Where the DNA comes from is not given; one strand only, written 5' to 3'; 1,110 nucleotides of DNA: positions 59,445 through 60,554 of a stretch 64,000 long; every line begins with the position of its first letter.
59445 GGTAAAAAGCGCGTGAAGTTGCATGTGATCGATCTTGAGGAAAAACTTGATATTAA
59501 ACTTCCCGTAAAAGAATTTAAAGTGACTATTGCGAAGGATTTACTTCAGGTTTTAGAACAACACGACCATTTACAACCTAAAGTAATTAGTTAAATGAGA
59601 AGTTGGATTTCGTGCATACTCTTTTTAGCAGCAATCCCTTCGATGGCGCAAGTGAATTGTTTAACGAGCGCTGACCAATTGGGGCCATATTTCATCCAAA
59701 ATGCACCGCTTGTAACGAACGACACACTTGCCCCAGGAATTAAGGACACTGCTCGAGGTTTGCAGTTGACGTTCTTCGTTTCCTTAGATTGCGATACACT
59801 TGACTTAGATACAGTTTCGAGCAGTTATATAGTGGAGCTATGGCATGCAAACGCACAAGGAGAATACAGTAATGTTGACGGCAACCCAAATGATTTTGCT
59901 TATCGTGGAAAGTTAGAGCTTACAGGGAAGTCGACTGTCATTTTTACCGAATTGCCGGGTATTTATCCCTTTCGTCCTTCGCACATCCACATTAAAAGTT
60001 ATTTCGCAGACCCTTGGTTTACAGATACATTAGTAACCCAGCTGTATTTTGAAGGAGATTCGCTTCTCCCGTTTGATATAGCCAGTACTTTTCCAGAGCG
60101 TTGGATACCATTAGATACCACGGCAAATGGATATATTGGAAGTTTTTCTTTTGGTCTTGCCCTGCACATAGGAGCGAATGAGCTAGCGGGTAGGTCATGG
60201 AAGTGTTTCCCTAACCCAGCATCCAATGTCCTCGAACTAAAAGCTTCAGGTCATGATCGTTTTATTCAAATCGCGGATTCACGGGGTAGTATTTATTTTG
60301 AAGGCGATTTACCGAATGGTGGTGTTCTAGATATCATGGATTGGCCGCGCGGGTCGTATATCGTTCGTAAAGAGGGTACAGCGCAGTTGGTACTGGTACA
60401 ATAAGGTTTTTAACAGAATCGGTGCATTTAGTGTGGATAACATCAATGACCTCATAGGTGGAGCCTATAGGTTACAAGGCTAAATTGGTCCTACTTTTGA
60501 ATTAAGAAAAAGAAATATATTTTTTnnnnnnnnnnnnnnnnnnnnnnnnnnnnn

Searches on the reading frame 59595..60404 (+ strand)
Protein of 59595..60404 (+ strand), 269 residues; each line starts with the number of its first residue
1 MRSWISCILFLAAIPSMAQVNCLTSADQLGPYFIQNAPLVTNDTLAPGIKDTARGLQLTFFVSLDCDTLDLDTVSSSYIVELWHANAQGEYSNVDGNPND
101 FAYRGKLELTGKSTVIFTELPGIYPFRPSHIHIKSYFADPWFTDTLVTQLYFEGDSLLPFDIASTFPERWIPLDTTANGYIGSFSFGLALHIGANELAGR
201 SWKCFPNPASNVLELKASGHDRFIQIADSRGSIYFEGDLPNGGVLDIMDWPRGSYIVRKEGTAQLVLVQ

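Call 12: search_protein_families(library=pfam, proteins=[window:59595-60404:+], max_evalue=0.0001)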
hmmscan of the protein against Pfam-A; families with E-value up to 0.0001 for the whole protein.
window:59595-60404:+ (269 aa): 1 family
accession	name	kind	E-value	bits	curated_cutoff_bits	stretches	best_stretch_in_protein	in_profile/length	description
PF00775.27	Dioxygenase_C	-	3.3e-12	46.7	27.3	1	122-170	112-157/182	Dioxygenase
